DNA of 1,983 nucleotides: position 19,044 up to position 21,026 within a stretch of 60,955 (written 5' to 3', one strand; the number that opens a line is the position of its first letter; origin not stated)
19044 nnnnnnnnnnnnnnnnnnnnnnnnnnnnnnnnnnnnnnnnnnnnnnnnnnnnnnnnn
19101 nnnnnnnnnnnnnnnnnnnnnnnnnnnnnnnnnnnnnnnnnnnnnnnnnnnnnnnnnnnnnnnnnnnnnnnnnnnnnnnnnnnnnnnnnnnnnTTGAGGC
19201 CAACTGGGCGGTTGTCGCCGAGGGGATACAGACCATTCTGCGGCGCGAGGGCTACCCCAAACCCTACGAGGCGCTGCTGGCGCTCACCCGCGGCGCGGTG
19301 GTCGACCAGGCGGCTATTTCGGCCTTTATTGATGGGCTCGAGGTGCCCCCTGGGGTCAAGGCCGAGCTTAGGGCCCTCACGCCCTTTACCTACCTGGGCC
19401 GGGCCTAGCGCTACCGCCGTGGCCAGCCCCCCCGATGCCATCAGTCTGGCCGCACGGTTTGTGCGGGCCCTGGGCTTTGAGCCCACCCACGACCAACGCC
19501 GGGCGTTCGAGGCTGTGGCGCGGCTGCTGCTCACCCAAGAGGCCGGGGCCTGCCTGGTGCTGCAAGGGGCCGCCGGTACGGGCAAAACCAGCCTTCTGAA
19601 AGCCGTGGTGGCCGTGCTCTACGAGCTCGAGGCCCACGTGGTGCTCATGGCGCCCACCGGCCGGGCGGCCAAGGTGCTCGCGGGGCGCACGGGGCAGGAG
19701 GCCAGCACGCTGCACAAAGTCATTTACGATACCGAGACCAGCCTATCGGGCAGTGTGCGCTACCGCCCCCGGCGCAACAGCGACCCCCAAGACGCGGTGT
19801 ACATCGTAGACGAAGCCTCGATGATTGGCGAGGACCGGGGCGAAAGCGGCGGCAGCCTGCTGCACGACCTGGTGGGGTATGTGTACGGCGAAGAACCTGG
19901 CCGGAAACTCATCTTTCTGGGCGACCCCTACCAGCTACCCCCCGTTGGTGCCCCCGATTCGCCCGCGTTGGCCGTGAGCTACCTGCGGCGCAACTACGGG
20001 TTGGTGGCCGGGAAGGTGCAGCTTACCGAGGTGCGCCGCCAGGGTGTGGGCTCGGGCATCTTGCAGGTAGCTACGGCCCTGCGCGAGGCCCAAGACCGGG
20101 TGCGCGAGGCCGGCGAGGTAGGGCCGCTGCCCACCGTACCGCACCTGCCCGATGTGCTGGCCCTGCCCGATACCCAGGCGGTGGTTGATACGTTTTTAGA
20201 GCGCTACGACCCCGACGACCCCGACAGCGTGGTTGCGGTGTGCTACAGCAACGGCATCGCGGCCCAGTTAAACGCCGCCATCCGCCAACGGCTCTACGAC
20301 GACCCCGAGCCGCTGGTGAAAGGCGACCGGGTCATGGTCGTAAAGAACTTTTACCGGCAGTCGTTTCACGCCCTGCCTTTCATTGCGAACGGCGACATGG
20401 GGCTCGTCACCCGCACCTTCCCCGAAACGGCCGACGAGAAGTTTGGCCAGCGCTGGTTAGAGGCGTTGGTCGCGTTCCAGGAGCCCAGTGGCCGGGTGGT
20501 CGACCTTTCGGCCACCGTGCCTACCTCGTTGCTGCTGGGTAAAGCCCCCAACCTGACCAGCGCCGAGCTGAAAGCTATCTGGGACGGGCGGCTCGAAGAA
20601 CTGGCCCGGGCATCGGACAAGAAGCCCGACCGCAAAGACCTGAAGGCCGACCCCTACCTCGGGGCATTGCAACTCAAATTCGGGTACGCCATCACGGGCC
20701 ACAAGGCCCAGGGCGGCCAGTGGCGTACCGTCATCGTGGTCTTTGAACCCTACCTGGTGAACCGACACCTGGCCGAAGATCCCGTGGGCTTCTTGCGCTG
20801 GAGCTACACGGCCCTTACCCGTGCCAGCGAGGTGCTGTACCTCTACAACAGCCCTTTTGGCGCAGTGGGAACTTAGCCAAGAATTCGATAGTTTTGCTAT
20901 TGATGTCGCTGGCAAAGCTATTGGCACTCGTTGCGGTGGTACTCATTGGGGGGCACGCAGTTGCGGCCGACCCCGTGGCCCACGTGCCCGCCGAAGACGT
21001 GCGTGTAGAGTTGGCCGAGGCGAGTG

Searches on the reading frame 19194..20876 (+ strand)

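Call 21: search_protein_families(library=pfam, proteins=[window:19194-20876:+], max_evalue=0.0001)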
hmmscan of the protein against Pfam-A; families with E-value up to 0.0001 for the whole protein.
window:19194-20876:+ (560 aa): 5 families
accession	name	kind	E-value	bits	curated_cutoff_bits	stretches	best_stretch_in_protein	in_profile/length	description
PF13604.12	AAA_30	-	1.5e-27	97.1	27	1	101-302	6-174/191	AAA domain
PF13245.12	AAA_19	-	2.3e-21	76.8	25.1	1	119-252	12-133/134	AAA domain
PF05970.20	PIF1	-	6.2e-13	49.3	25.9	1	98-253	3-157/223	PIF1-like helicase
PF13538.12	UvrD_C_2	-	4.6e-12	46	27.4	1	497-551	2-52/52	UvrD-like helicase C-terminal domain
PF09848.15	SLFN-g3_helicase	-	7.4e-05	22.6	24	0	119-211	2-91/354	Schlafen group 3, DNA/RNA helicase domain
